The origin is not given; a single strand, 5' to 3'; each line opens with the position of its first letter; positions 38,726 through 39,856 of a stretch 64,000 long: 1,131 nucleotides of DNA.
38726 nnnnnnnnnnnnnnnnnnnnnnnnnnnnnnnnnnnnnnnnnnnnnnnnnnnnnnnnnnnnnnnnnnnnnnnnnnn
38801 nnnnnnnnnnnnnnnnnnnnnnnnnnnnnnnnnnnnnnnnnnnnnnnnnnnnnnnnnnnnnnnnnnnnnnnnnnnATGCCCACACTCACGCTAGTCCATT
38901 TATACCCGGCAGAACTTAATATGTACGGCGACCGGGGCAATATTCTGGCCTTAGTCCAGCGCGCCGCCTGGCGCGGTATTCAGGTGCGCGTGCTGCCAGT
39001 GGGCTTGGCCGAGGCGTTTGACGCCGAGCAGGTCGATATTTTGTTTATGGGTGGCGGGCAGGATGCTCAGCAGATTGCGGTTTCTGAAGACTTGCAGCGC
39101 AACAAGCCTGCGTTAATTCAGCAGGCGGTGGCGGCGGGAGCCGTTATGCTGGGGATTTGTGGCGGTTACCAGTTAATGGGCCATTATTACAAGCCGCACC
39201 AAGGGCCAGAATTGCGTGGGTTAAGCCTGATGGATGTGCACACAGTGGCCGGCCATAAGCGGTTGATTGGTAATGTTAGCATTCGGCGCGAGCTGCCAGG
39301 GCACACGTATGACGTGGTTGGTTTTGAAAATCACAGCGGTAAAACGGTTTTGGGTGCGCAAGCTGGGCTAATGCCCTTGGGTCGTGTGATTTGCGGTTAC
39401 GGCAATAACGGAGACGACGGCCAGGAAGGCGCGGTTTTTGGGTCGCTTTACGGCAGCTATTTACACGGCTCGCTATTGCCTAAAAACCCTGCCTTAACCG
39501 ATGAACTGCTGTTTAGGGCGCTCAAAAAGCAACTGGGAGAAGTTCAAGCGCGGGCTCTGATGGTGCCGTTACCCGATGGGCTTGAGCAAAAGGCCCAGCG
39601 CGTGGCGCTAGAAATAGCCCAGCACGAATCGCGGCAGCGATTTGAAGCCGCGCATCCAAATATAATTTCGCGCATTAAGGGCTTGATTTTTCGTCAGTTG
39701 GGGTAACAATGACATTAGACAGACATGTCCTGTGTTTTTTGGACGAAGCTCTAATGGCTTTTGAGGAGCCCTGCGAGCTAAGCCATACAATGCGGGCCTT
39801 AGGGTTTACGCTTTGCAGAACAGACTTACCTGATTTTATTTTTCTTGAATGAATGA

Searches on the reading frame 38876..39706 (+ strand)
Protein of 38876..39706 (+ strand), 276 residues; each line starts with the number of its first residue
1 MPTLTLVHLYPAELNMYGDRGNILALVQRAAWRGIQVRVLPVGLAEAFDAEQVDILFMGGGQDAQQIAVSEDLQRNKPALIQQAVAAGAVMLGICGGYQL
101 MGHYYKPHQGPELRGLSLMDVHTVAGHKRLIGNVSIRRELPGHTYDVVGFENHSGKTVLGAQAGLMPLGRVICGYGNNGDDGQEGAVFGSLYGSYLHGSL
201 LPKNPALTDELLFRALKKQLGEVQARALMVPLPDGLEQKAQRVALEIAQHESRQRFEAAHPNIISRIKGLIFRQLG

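Call 3: search_protein_families(library=pfam, proteins=[window:38876-39706:+], max_evalue=0.01)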
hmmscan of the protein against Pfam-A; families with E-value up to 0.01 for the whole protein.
window:38876-39706:+ (276 aa): 2 families
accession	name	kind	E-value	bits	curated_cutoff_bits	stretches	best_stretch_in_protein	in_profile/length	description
PF07685.20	GATase_3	-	2.2e-35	122.5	27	1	6-204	2-195/196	CobB/CobQ-like glutamine amidotransferase domain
PF00117.34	GATase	-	0.00025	21.2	22.8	1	24-105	11-89/190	Glutamine amidotransferase class-I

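Call 4: search_protein_families(library=ncbifam, proteins=[window:38876-39706:+], max_evalue=0.01)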
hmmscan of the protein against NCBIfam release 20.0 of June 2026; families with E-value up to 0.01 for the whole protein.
window:38876-39706:+ (276 aa): 7 families
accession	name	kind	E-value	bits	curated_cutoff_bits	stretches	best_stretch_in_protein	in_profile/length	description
NF052463.1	L2IsogltmlsynGatDStaph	equivalog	4e-54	183.9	450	1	4-223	2-213/237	lipid II isoglutaminyl synthase subunit GatD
NF045636.1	isoglutsynth_GatD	equivalog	4.5e-52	176.9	400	1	4-222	18-232/258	lipid II isoglutaminyl synthase subunit GatD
NF001989.1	PRK00784.1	equivalog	5.1e-15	55.1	273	1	79-246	312-465/480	cobyric acid synthase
TIGR00313.1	cobQ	equivalog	2.5e-13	49.7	309.9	1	51-199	283-425/477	cobyric acid synthase CobQ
NF006098.0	PRK08250.1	equivalog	0.00079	19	301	1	49-105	42-101/239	glutamine amidotransferase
TIGR01855.1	IMP_synth_hisH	equivalog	0.0019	18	105.4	1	44-121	28-102/198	imidazole glycerol phosphate synthase subunit HisH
NF002204.1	PRK01077.1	equivalog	0.002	17.1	254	1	50-197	275-417/420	cobyrinic acid a,c-diamide synthase CobB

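Call 10: find_homologous_proteins(query=window:38876-39706:+, max_evalue=0.001)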
Query window:38876-39706:+ (276 aa): 7813 proteins with E <= 0.001 among 8000 candidates; the best 120 are listed.
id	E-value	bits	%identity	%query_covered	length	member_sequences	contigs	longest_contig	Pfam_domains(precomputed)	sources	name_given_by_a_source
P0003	3.0e-179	612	100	100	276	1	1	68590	PF07685.21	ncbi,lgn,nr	ncbi:MAG: hypothetical protein VKJ06_04500 [Vampirovibrionales bacterium]|nr:hypothetical protein [V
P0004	2.9e-99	350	65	91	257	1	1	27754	PF07685.21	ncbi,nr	ncbi:MAG: hypothetical protein VKK59_01315 [Vampirovibrionales bacterium]|nr:hypothetical protein [V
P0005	5.0e-99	349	64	92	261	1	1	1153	PF07685.21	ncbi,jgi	jgi:CobQ-like glutamine amidotransferase family enzyme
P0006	4.8e-90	320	65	89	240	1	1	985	PF07685.21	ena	-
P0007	6.0e-90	319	64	88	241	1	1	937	PF07685.21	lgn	-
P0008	1.2e-86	309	61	88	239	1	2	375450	PF07685.21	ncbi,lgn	-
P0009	2.5e-86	308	63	88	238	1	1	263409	PF07685.21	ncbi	-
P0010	8.0e-86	306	62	89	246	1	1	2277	PF07685.21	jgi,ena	-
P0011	9.0e-86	306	61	88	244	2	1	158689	PF07685.21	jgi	jgi:CobQ-like glutamine amidotransferase family enzyme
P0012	1.1e-85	305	60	89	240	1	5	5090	PF07685.21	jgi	jgi:CobQ-like glutamine amidotransferase family enzyme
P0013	1.1e-85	305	62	88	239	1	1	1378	PF07685.21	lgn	-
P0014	1.6e-85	305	64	88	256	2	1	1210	PF07685.21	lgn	-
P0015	1.7e-85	305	60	88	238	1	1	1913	PF07685.21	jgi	jgi:lipid II isoglutaminyl synthase (glutamine-hydrolysing)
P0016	2.0e-85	305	60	89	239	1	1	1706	PF07685.21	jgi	jgi:CobQ-like glutamine amidotransferase family enzyme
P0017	2.9e-85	304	60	88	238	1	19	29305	PF07685.21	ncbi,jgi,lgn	ncbi:MAG TPA: hypothetical protein V6C99_05240 [Oculatellaceae cyanobacterium]|jgi:CobQ-like glutami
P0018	3.3e-85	304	60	88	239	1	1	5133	PF07685.21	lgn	-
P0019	4.5e-85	303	63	88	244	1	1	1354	PF07685.21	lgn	-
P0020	4.6e-85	303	60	90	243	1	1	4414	PF07685.21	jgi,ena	-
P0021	4.8e-85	303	60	88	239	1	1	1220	PF07685.21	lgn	-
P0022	4.8e-85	303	60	88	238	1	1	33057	PF07685.21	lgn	-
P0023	5.2e-85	303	60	88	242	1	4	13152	PF07685.21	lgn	-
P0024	6.0e-85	303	68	79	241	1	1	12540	PF07685.21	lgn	-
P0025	9.8e-85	302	63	89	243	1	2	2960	PF07685.21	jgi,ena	jgi:hypothetical protein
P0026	1.2e-84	302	61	88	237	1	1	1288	PF07685.21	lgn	-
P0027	1.4e-84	302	59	88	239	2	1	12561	PF07685.21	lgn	-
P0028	2.0e-84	301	61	88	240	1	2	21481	PF07685.21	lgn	-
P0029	2.2e-84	301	63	88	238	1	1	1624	PF07685.21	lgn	-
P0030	2.3e-84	301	59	88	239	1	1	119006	PF07685.21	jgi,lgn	jgi:hypothetical protein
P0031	3.0e-84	301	61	88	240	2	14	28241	PF07685.21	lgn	-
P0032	3.6e-84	300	63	88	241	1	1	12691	PF07685.21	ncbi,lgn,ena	-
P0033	3.6e-84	300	60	88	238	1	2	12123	PF07685.21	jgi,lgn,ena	jgi:hypothetical protein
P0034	4.3e-84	300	61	87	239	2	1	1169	PF07685.21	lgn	-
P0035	5.3e-84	300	59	89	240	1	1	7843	PF07685.21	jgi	jgi:CobQ-like glutamine amidotransferase family enzyme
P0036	6.0e-84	300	63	88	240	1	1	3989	PF07685.21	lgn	-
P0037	6.1e-84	300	59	88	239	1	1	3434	PF07685.21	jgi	jgi:CobQ-like glutamine amidotransferase family enzyme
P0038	8.1e-84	299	60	86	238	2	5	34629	PF07685.21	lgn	-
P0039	1.3e-83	299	59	88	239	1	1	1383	PF07685.21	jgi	jgi:CobQ-like glutamine amidotransferase family enzyme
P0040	1.3e-83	299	61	87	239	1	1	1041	PF07685.21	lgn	-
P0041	1.4e-83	299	59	88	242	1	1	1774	PF07685.21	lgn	-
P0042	2.4e-83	298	59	88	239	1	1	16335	PF07685.21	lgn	-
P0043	3.2e-83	297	60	88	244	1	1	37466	PF07685.21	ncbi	-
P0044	3.6e-83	297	60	88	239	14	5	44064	PF07685.21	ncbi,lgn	-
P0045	3.8e-83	297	62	88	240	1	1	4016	PF07685.21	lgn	-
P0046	4.6e-83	297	60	88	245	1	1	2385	PF07685.21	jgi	jgi:lipid II isoglutaminyl synthase (glutamine-hydrolysing)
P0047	4.8e-83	297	59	88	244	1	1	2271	PF07685.21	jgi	jgi:lipid II isoglutaminyl synthase (glutamine-hydrolysing)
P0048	5.1e-83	297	60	89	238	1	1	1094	PF07685.21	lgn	-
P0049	6.3e-83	296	58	88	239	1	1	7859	PF07685.21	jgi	jgi:CobQ-like glutamine amidotransferase family enzyme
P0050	6.6e-83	296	59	88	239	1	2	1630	PF07685.21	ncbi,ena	-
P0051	7.0e-83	296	61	88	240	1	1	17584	PF07685.21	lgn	-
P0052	7.1e-83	296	58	89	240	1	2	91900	PF07685.21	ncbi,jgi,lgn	ncbi:MAG TPA: cobalamin biosynthesis protein CobQ [Coleofasciculaceae cyanobacterium]|jgi:hypothetic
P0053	7.7e-83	296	60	88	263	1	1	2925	PF07685.21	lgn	-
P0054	8.0e-83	296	59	88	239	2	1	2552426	PF07685.21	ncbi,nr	ncbi:MAG: glutamine amidotransferase [Vampirovibrionales bacterium]|nr:glutamine amidotransferase [V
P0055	9.1e-83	296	59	88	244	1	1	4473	PF07685.21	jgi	jgi:CobQ-like glutamine amidotransferase family enzyme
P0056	1.1e-82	296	59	88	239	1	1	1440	PF07685.21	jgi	jgi:CobQ-like glutamine amidotransferase family enzyme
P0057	1.5e-82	295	59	89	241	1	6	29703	PF07685.21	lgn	-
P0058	1.5e-82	295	60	89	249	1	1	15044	PF07685.21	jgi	jgi:lipid II isoglutaminyl synthase (glutamine-hydrolysing)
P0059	2.3e-82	295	59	88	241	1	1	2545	PF07685.21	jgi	jgi:hypothetical protein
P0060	2.4e-82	295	59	88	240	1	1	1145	PF07685.21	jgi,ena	-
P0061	2.4e-82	294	58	88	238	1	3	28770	PF07685.21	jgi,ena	jgi:CobQ-like glutamine amidotransferase family enzyme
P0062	2.8e-82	294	58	90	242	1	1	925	PF07685.21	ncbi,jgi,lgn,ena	jgi:CobQ-like glutamine amidotransferase family enzyme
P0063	3.0e-82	294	58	88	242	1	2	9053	PF07685.21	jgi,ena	-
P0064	3.5e-82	294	58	89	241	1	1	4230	PF07685.21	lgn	-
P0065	3.7e-82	294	59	88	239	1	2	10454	PF07685.21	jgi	jgi:lipid II isoglutaminyl synthase (glutamine-hydrolysing)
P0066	3.9e-82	294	60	88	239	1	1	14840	PF07685.21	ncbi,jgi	jgi:CobQ-like glutamine amidotransferase family enzyme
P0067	5.1e-82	293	57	88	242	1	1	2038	PF07685.21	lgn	-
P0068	5.5e-82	293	58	89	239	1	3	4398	PF07685.21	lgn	-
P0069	6.6e-82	293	59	88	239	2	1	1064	PF07685.21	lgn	-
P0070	8.1e-82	293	58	88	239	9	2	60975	PF07685.21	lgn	-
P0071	9.7e-82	292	59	88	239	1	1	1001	PF07685.21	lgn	-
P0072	1.2e-81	292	59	88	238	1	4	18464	PF07685.21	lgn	-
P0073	1.2e-81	292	57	88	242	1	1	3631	PF07685.21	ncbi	-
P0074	1.7e-81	292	57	89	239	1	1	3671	PF07685.21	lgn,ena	-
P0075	2.1e-81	291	59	88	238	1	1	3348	PF07685.21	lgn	-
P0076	2.2e-81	291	59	88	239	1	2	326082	PF07685.21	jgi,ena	-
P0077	2.4e-81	291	58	89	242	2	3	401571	PF07685.21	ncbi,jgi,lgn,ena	-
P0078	2.7e-81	291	58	89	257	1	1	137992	PF07685.21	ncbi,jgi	jgi:CobQ-like glutamine amidotransferase family enzyme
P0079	3.2e-81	291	58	89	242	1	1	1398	PF07685.21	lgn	-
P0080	3.6e-81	291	59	86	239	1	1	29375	PF07685.21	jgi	jgi:lipid II isoglutaminyl synthase (glutamine-hydrolysing)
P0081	3.8e-81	291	58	88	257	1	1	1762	PF07685.21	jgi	jgi:lipid II isoglutaminyl synthase (glutamine-hydrolysing)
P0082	3.9e-81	291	58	87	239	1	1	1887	PF07685.21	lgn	-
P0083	4.6e-81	290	57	89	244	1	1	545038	PF07685.21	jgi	-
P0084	4.8e-81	290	61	87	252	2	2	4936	PF07685.21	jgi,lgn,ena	-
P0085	5.3e-81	290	57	89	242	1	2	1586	PF07685.21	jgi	jgi:lipid II isoglutaminyl synthase (glutamine-hydrolysing)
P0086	5.9e-81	290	56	89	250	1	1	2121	PF07685.21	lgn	-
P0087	1.0e-80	289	59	88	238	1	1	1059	PF07685.21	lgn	-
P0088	1.3e-80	289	59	88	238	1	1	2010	PF07685.21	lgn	-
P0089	1.4e-80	289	60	88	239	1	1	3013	PF07685.21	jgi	jgi:CobQ-like glutamine amidotransferase family enzyme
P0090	1.7e-80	288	57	88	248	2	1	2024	PF07685.21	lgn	-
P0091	1.8e-80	288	58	88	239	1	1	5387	PF07685.21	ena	-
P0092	1.9e-80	288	57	88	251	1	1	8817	PF07685.21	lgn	-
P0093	2.0e-80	288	59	88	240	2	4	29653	PF07685.21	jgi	jgi:lipid II isoglutaminyl synthase (glutamine-hydrolysing)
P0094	2.1e-80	288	59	88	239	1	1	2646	PF07685.21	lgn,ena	-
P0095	2.3e-80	288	57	89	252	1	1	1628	PF07685.21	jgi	jgi:lipid II isoglutaminyl synthase (glutamine-hydrolysing)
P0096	3.8e-80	287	61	87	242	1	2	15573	PF07685.21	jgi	jgi:CobQ-like glutamine amidotransferase family enzyme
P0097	4.9e-80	287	59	88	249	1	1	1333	PF07685.21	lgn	-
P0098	5.6e-80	287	58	88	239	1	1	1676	PF07685.21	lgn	-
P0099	5.7e-80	287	59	88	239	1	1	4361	PF07685.21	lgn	-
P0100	7.7e-80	286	57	88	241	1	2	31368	PF07685.21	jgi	jgi:lipid II isoglutaminyl synthase (glutamine-hydrolysing)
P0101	7.8e-80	286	58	88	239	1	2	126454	PF07685.21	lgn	-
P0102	7.9e-80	286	55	89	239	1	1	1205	PF07685.21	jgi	jgi:CobQ-like glutamine amidotransferase family enzyme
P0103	1.1e-79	286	58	88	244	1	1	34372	PF07685.21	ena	-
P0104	1.1e-79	286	58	88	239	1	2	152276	PF07685.21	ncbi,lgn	ncbi:MAG: type 1 glutamine amidotransferase [Candidatus Melainabacteria bacterium]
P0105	1.1e-79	286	59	88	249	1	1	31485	PF07685.21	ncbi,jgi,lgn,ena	jgi:CobQ-like glutamine amidotransferase family enzyme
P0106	1.4e-79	285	58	89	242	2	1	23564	PF07685.21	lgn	-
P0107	1.5e-79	285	60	82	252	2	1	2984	PF07685.21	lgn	-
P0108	1.5e-79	285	57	89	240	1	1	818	PF07685.21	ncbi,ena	-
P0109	1.5e-79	285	59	88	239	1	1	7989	PF07685.21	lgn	-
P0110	1.6e-79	285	59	89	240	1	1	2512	PF07685.21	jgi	jgi:lipid II isoglutaminyl synthase (glutamine-hydrolysing)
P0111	2.4e-79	285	56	89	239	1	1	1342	PF07685.21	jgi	jgi:lipid II isoglutaminyl synthase (glutamine-hydrolysing)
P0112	2.6e-79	285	56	89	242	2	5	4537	PF07685.21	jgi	jgi:lipid II isoglutaminyl synthase (glutamine-hydrolysing)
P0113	3.3e-79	284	58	88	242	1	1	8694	PF07685.21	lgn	-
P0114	4.3e-79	284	56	88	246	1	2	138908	PF07685.21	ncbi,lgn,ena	-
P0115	4.8e-79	284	56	88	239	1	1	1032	PF07685.21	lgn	-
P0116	4.9e-79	284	56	89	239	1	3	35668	PF07685.21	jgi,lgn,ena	-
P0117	6.3e-79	283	59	89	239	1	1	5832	PF07685.21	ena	-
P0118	6.5e-79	283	57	88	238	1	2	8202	PF07685.21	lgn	-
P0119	6.5e-79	283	56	87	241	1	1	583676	PF07685.21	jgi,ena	jgi:CobQ-like glutamine amidotransferase family enzyme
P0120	7.3e-79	283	55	89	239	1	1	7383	PF07685.21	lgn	-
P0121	7.4e-79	283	55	88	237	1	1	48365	PF07685.21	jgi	jgi:CobQ-like glutamine amidotransferase family enzyme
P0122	8.4e-79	283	58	88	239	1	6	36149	PF07685.21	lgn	-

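Call 11: find_encoding_contigs(protein=P0004, flank=6000, max_places=2)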
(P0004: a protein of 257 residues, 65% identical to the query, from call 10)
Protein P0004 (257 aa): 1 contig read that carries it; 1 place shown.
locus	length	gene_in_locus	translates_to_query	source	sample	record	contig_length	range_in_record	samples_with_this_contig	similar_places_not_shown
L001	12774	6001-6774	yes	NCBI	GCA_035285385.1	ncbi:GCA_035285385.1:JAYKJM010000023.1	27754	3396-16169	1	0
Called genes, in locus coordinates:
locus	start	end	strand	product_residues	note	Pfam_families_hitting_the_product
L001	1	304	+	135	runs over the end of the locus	PF02033:RBFA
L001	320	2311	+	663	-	PF14559:TPR_19 (weak), PF23914:TPR_CcmH_CycH (weak), PF13414:TPR_11 (weak), PF13414:TPR_11, PF13414:TPR_11, PF13432:TPR_16, PF14559:TPR_19, PF13432:TPR_16, +31 more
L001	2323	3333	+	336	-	PF02153:PDH_N, PF20463:PDH_C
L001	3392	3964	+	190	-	PF01288:HPPK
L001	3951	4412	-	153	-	PF02681:DUF212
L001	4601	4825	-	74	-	PF06289:FlbD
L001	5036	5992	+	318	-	PF03437:BtpA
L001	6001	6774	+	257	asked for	PF07685:GATase_3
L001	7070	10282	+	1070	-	PF08455:SNF2_assoc, PF00176:SNF2-rel_dom, PF00270:DEAD, PF04851:ResIII, PF00271:Helicase_C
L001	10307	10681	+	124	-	PF04342:DMT_6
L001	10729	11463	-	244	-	-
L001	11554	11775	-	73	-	-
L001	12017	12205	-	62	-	-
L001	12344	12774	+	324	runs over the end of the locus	PF00490:ALAD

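Call 12: find_encoding_contigs(protein=P0054, flank=6000, max_places=2)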
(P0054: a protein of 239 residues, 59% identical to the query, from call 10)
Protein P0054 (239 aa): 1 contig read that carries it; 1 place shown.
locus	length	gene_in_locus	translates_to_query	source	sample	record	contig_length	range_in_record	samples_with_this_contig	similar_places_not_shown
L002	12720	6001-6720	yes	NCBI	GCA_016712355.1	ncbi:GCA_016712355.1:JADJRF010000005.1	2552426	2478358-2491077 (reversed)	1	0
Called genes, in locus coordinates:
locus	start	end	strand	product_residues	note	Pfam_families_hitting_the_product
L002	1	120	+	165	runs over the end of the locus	PF04461:YajQ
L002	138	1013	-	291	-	PF00561:Abhydrolase_1, PF12146:Hydrolase_4, PF12697:Abhydrolase_6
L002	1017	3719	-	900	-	PF01411:tRNA-synt_2c, PF07973:tRNA_SAD, PF02272:DHHA1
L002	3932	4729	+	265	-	PF04542:Sigma70_r2, PF04539:Sigma70_r3, PF08281:Sigma70_r4_2, PF04545:Sigma70_r4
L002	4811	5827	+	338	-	PF06750:A24_N_bact, PF01478:Peptidase_A24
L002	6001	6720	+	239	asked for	PF07685:GATase_3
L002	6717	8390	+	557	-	-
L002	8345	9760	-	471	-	PF08323:Glyco_transf_5, PF13579:Glyco_trans_4_4 (weak), PF13439:Glyco_transf_4, PF00534:Glycos_transf_1, PF20706:GT4-conflict (weak), PF13692:Glyco_trans_1_4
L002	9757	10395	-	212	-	PF01863:YgjP-like, PF08325:WLM (weak)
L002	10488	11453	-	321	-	PF06574:FAD_syn, PF01687:Flavokinase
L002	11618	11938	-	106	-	-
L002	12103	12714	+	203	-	PF01812:5-FTHF_cyc-lig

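Call 14: find_encoding_contigs(protein=P0008, flank=5000, max_places=2)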
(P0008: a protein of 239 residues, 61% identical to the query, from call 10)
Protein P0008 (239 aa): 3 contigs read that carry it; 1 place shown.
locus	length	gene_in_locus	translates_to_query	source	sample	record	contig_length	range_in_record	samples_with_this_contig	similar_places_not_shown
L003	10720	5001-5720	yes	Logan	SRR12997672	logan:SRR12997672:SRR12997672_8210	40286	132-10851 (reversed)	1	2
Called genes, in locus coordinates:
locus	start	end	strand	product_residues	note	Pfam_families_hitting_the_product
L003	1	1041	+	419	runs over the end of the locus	PF21760:SecD_1st, PF22599:SecDF_P1_head, PF00873:ACR_tran (weak), PF02355:SecD_SecF_C, PF03176:MMPL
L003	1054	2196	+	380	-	PF07549:Sec_GG, PF02355:SecD_SecF_C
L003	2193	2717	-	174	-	-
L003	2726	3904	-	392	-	PF04607:RelA_SpoT (faint)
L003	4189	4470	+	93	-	-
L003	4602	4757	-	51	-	-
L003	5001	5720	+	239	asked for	PF07685:GATase_3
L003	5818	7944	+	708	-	PF02092:tRNA_synt_2f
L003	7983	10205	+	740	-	PF00912:Transgly, PF00905:Transpeptidase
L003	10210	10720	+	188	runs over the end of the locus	PF04017:DUF366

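Call 15: find_encoding_contigs(protein=P0009, flank=5000, max_places=2)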
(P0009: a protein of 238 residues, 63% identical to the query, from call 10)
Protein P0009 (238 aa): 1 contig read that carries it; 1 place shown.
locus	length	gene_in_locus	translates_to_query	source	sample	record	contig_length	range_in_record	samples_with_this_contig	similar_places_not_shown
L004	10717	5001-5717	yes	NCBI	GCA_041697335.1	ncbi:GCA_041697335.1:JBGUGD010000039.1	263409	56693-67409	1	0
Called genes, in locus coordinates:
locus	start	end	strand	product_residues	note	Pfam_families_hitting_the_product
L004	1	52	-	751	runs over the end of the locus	PF00912:Transgly, PF00905:Transpeptidase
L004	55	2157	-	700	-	PF02092:tRNA_synt_2f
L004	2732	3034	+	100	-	-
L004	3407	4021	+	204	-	PF03938:OmpH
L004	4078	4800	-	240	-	PF07963:N_methyl (weak)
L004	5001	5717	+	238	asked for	PF07685:GATase_3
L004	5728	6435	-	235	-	-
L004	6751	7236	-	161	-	PF00583:Acetyltransf_1, PF13673:Acetyltransf_10, PF13508:Acetyltransf_7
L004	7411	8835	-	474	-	PF02881:SRP54_N, PF00448:SRP54, PF01656:CbiA (weak), PF13401:AAA_22 (weak), PF02978:SRP_SPB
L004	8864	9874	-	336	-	PF02881:SRP54_N, PF06414:Zeta_toxin (faint), PF25199:nSTAND_NTPase5 (faint), PF00448:SRP54, PF13401:AAA_22, PF13604:AAA_30 (weak), PF13207:AAA_17 (weak)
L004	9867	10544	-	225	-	PF01029:NusB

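Call 21: find_encoding_contigs(protein=P0104, flank=5000, max_places=2)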
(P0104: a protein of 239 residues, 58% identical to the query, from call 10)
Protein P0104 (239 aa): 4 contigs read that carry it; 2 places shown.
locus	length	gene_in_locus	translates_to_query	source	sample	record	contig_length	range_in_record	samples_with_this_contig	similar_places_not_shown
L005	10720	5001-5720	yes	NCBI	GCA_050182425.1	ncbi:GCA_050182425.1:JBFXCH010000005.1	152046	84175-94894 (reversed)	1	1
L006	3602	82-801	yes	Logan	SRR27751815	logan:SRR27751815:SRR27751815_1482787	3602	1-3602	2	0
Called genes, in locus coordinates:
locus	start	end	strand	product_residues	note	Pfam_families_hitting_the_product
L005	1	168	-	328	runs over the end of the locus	-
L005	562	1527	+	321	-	PF09992:NAGPA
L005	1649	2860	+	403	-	PF21760:SecD_1st, PF22599:SecDF_P1_head, PF00873:ACR_tran (weak), PF03176:MMPL, PF02355:SecD_SecF_C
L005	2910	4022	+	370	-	PF07549:Sec_GG (weak), PF02355:SecD_SecF_C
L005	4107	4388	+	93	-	-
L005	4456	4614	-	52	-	-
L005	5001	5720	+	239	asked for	PF07685:GATase_3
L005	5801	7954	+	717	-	PF02092:tRNA_synt_2f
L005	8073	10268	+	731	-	PF00912:Transgly, PF00905:Transpeptidase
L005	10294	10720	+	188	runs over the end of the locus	PF04017:DUF366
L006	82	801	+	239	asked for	PF07685:GATase_3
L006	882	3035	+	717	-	PF02092:tRNA_synt_2f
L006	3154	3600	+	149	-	?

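Call 22: find_encoding_contigs(protein=P0052, flank=5000, max_places=2)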
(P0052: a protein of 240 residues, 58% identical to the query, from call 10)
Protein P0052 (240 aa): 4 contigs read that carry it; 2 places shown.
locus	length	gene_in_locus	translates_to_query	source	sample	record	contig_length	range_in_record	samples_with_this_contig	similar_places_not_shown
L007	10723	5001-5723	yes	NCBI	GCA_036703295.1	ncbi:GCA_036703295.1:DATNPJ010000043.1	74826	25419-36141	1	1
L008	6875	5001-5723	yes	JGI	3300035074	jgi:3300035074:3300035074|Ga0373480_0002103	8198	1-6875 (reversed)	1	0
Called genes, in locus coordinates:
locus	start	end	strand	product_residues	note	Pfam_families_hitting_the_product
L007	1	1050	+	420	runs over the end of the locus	PF07549:Sec_GG (faint), PF21760:SecD_1st, PF22599:SecDF_P1_head, PF00873:ACR_tran (weak), PF02355:SecD_SecF_C, PF03176:MMPL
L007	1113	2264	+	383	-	PF07549:Sec_GG (weak), PF02355:SecD_SecF_C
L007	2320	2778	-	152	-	-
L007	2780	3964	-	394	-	PF04607:RelA_SpoT (faint)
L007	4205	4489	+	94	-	-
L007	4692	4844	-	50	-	-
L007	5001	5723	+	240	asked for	PF07685:GATase_3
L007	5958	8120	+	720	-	PF02092:tRNA_synt_2f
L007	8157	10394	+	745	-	PF00912:Transgly, PF00905:Transpeptidase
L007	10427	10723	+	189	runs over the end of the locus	PF04017:DUF366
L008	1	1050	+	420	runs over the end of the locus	PF07549:Sec_GG (faint), PF21760:SecD_1st, PF22599:SecDF_P1_head, PF00873:ACR_tran (weak), PF02355:SecD_SecF_C, PF03176:MMPL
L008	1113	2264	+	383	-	PF07549:Sec_GG (weak), PF02355:SecD_SecF_C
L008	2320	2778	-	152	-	-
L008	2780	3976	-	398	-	PF04607:RelA_SpoT (faint)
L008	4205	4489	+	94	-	-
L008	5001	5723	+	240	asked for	PF07685:GATase_3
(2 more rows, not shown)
